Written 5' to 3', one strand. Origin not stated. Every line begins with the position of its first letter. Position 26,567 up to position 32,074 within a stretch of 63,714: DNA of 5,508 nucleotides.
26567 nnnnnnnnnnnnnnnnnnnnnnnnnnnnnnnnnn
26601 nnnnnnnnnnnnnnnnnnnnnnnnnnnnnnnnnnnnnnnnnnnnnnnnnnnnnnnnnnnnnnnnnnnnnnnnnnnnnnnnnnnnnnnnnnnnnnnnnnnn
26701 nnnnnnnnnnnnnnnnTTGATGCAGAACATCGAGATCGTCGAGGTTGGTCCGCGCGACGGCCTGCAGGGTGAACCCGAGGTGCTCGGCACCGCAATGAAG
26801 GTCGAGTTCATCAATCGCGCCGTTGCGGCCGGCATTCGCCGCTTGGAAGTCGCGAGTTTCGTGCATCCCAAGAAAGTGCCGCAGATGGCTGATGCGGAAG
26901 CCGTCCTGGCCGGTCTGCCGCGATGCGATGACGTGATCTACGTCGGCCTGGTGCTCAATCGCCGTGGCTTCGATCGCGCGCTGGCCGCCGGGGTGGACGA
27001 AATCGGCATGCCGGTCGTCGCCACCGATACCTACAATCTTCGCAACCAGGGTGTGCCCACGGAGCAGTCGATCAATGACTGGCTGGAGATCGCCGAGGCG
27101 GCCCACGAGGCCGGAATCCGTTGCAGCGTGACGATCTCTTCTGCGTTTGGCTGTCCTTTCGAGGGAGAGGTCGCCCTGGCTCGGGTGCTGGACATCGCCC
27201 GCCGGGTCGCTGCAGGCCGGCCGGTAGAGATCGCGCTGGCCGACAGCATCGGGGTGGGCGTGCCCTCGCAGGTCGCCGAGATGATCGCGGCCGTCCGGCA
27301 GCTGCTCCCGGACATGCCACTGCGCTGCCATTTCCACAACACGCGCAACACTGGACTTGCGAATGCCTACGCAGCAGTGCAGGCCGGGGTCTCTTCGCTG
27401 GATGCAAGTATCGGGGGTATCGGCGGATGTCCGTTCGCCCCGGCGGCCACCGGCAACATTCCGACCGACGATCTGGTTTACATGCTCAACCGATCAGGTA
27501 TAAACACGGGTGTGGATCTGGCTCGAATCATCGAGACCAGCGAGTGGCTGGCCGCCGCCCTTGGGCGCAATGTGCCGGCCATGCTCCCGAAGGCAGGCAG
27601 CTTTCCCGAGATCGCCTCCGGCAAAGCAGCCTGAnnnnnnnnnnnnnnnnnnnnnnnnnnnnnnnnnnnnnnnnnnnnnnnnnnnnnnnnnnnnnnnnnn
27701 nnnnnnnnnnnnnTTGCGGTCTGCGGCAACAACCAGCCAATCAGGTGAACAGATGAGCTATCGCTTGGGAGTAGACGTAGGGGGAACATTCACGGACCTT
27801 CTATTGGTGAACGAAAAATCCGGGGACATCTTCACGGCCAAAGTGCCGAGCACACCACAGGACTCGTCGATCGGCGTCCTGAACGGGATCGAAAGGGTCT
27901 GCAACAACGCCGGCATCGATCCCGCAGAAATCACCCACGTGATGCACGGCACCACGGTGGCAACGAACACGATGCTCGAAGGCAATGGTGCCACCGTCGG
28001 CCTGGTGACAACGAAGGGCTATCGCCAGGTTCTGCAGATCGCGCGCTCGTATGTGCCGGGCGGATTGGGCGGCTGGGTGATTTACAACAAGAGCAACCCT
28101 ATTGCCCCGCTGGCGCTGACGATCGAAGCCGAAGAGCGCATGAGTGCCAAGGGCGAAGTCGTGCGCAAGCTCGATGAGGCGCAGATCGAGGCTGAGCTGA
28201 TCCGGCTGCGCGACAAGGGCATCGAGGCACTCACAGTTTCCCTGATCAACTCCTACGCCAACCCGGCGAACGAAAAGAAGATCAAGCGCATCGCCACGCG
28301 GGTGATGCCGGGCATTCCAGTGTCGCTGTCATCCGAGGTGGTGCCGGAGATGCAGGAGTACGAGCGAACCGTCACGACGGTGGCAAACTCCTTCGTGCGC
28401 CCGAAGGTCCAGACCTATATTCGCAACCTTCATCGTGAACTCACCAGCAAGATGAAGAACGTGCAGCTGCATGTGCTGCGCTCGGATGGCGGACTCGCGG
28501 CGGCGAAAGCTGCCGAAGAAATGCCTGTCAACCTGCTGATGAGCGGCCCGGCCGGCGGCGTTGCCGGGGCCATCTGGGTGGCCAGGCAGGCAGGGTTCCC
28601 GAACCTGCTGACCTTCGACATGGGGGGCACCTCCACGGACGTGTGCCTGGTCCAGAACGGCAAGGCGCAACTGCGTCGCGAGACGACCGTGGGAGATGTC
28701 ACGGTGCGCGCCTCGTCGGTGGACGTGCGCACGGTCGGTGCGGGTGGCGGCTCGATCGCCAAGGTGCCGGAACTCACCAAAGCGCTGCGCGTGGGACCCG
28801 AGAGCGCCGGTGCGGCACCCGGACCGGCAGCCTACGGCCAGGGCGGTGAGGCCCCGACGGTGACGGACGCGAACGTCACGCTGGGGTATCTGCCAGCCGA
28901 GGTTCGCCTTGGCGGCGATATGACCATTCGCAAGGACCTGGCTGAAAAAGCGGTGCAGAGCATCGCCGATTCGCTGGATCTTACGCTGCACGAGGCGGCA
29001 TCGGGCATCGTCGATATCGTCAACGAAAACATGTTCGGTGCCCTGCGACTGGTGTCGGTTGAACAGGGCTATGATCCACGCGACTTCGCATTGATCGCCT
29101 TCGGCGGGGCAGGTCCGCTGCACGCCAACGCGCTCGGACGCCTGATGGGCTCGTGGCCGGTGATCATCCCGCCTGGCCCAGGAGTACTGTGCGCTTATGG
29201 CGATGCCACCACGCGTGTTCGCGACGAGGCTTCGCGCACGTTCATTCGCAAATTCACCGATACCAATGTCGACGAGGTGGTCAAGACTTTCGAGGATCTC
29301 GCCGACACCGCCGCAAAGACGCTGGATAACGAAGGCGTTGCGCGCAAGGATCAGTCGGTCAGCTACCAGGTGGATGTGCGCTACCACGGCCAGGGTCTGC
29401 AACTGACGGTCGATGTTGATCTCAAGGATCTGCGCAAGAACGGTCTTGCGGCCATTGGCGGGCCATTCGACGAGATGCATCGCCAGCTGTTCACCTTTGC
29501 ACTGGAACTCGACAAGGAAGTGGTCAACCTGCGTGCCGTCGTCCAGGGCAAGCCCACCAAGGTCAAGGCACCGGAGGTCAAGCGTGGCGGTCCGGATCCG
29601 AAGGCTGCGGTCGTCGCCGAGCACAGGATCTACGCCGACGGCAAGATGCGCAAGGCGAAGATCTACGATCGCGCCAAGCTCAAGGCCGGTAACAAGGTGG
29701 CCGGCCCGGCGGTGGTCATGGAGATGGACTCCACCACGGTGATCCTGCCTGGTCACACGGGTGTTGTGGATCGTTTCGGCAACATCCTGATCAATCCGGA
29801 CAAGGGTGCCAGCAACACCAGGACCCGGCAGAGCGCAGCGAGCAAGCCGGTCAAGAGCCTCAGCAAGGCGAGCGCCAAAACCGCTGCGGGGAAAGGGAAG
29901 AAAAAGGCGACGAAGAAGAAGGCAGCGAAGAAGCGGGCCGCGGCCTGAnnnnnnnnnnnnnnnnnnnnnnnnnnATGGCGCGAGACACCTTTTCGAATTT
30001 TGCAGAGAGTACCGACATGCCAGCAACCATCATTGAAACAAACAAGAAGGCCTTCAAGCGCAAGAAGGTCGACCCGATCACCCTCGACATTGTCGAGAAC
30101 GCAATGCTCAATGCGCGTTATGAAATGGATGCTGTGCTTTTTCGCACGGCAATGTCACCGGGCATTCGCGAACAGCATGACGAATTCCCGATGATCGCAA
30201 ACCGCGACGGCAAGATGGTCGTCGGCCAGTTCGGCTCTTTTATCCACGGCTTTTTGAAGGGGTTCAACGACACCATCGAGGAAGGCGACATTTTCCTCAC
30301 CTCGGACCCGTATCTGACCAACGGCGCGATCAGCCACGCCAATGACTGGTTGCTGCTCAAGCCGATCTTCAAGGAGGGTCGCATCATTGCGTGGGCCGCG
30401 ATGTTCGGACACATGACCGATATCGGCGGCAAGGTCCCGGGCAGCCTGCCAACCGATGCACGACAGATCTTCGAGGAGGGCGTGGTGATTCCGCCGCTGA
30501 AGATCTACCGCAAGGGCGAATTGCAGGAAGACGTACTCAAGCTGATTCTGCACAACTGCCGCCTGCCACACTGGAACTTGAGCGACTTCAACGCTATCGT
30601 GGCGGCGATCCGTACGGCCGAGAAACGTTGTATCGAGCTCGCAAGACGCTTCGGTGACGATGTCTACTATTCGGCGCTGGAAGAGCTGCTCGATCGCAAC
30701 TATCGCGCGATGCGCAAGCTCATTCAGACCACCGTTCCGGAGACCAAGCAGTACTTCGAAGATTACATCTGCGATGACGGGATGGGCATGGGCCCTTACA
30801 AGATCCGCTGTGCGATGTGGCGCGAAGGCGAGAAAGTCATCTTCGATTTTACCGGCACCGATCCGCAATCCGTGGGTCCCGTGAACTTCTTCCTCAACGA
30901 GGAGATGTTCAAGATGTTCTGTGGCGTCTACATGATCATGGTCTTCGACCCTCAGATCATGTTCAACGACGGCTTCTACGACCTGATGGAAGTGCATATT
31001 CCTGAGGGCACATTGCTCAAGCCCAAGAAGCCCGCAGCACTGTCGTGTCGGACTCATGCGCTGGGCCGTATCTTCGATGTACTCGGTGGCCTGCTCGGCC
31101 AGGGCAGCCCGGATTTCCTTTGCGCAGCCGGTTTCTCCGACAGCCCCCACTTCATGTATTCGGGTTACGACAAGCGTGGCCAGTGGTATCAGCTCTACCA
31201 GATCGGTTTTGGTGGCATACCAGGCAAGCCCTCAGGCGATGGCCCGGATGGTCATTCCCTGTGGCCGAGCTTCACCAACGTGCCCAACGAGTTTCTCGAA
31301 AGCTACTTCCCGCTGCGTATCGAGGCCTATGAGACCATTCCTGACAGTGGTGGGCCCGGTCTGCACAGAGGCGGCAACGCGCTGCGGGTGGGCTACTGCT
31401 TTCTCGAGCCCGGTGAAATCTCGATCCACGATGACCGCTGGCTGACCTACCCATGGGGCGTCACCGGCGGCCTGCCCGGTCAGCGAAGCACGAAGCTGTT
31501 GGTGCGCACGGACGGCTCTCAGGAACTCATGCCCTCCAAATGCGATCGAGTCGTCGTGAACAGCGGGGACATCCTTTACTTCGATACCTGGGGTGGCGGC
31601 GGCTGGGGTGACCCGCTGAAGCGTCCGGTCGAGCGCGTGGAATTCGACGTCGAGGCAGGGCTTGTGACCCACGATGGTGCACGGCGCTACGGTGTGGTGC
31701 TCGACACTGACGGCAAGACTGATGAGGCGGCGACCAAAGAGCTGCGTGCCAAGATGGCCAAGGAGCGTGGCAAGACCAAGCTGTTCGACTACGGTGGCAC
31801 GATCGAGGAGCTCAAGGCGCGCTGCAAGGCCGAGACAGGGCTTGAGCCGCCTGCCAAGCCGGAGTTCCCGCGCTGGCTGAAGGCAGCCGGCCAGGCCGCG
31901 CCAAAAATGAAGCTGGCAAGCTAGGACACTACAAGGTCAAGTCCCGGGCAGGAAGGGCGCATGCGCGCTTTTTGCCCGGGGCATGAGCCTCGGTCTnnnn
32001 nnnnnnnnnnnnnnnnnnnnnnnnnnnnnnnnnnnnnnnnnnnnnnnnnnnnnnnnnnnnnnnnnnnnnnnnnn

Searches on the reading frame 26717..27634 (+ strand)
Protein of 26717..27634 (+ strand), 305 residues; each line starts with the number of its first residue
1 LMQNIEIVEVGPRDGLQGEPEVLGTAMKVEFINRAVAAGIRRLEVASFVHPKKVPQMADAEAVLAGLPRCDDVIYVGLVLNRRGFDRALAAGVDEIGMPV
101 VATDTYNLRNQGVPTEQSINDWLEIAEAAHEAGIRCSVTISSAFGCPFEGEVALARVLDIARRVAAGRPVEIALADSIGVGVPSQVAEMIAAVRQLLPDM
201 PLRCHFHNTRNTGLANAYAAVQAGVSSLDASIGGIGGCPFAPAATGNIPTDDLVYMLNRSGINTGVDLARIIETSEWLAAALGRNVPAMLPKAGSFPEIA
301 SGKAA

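Call 8: search_protein_families(library=pfam, proteins=[window:26717-27634:+])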
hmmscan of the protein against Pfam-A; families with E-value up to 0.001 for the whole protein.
window:26717-27634:+ (305 aa): 1 family
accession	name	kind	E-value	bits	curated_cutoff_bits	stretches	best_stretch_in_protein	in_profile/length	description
PF00682.25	HMGL-like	-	2e-42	145.9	29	1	5-276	2-258/260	HMGL-like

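Call 74: search_protein_families(library=ncbifam, proteins=[window:26720-27634:+], max_evalue=0.00001)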
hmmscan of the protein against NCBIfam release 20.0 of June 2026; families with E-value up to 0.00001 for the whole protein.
window:26720-27634:+ (304 aa): 24 families
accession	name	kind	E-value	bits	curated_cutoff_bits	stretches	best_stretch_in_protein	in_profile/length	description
NF004283.0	PRK05692.1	subfamily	2.5e-92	309.2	246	1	2-288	5-291/300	hydroxymethylglutaryl-CoA lyase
TIGR02146.1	LysS_fung_arch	equivalog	4e-18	65.8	413.55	1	12-236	7-221/344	homocitrate synthase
NF006049.0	PRK08195.1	subfamily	4.6e-17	62.1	229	1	171-281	165-270/344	4-hyroxy-2-oxovalerate/4-hydroxy-2-oxopentanoic acid aldolase,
TIGR02660.1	nifV_homocitr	equivalog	7.5e-17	61.6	462.9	1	10-290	8-272/365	homocitrate synthase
NF002085.0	PRK00915.1-2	subfamily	1.6e-16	60.2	517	1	4-291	14-285/504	2-isopropylmalate synthase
TIGR03217.1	4OH_2_O_val_ald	equivalog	1.1e-15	57.7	286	1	171-278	160-262/334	4-hydroxy-2-oxovalerate aldolase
TIGR02090.1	LEU1_arch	subfamily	8.5e-12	44.8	484.75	1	6-281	3-262/363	isopropylmalate/citramalate/homocitrate synthases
NF042433.1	CitmalDyn_Leptosp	equivalog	2.2e-11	43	950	1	75-288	81-286/514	(R)-citramalate synthase CimA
NF041069.1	IPMS_Sufob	equivalog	4.1e-10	39.5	600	1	60-290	52-273/371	isopropylmalate synthase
NF006761.0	PRK09282.1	domain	2.2e-09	36.4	402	1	155-277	155-270/591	pyruvate carboxylase subunit B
TIGR00977.1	citramal_synth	equivalog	3.4e-09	35.6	450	1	156-293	159-290/526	citramalate synthase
TIGR01108.1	oadA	equivalog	1.4e-08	33.7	756.5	1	152-277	147-265/582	sodium-extruding oxaloacetate decarboxylase subunit alpha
NF009554.0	PRK12999.1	equivalog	1.9e-08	32.6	965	1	157-277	695-808/1147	pyruvate carboxylase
TIGR01235.1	pyruv_carbox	equivalog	5e-08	30.9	1114.45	1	153-276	688-804/1143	pyruvate carboxylase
NF008984.0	PRK12330.1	equivalog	1.8e-07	30.3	827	1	155-283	157-280/500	methylmalonyl-CoA carboxytransferase subunit 5S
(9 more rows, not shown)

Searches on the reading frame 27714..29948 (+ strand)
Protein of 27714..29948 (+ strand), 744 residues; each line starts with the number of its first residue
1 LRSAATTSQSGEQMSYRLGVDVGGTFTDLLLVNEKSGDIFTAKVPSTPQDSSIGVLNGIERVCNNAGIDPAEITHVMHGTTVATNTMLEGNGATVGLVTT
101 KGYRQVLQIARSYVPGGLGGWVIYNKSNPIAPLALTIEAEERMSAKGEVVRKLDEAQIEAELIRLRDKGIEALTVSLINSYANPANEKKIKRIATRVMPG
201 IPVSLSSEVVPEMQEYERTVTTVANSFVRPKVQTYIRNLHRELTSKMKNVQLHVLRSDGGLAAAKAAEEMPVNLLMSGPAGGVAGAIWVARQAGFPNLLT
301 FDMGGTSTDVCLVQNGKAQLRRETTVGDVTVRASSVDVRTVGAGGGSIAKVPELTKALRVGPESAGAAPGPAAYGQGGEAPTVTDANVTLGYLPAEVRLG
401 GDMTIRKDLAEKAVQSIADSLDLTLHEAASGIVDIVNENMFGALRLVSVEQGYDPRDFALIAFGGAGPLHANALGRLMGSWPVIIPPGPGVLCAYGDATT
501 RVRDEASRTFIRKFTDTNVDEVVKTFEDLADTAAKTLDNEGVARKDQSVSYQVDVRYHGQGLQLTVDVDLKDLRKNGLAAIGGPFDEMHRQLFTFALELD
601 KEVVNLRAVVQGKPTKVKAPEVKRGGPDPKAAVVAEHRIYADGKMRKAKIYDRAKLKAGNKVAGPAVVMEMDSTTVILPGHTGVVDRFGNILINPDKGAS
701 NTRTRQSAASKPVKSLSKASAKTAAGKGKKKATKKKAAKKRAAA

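Call 10: search_protein_families(library=pfam, proteins=[window:27714-29948:+])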
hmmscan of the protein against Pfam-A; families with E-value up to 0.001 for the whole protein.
window:27714-29948:+ (744 aa): 5 families
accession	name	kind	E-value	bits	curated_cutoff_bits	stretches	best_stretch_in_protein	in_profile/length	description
PF01968.24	Hydantoinase_A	-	1e-88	297.8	22.9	1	218-505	1-290/291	Hydantoinase/oxoprolinase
PF05378.19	Hydant_A_N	-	1.1e-51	175.5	25.2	1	17-197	1-175/176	Hydantoinase/oxoprolinase N-terminal region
PF19278.4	Hydant_A_C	-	1.6e-17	64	21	1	519-687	11-184/193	Hydantoinase/oxoprolinase C-terminal domain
PF01869.26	BcrAD_BadFG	-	9.5e-05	22.5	31.5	0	18-81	1-70/271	BadF/BadG/BcrA/BcrD ATPase family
PF13941.12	MutL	-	0.0001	21.7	27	0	265-326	211-274/450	MutL protein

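Call 74: search_protein_families(library=ncbifam, proteins=[window:27714-29948:+], max_evalue=0.00001)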
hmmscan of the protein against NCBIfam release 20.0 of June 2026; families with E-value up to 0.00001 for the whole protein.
window:27714-29948:+ (744 aa): 3 families
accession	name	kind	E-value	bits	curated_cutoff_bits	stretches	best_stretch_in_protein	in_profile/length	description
NF050156.1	CapLactmsAlpCapA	equivalog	4.4e-163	544.2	1000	1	16-691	1-683/689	caprolactamase subunit alpha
NF042975.2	AcphenoCarb_ApcC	equivalog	5.1e-95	319.2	1500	1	18-689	11-705/733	acetophenone carboxylase subunit gamma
NF042960.1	AcphenoCarb_ApcA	equivalog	5.4e-61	206.7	1250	1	160-693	128-655/658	acetophenone carboxylase subunit alpha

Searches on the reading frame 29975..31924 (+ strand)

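Call 10: search_protein_families(library=pfam, proteins=[window:29975-31924:+])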
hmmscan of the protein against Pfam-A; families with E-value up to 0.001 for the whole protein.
window:29975-31924:+ (649 aa): 1 family
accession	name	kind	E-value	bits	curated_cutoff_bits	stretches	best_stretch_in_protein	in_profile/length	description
PF02538.19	Hydantoinase_B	-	1.5e-145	486.1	26.8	1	33-547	1-519/519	Hydantoinase B/oxoprolinase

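Call 74: search_protein_families(library=ncbifam, proteins=[window:29975-31924:+], max_evalue=0.00001)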
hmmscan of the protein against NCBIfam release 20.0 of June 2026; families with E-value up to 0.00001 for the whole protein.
window:29975-31924:+ (649 aa): 2 families
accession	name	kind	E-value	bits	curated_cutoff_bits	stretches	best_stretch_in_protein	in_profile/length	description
NF050157.1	CapLactmsBetCapB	equivalog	2e-65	221.2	1000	1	32-592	1-576/577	caprolactamase subunit beta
NF042976.1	AcphenoCarb_ApcD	equivalog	7.3e-34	117.1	1500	2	69-468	65-481/685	acetophenone carboxylase subunit delta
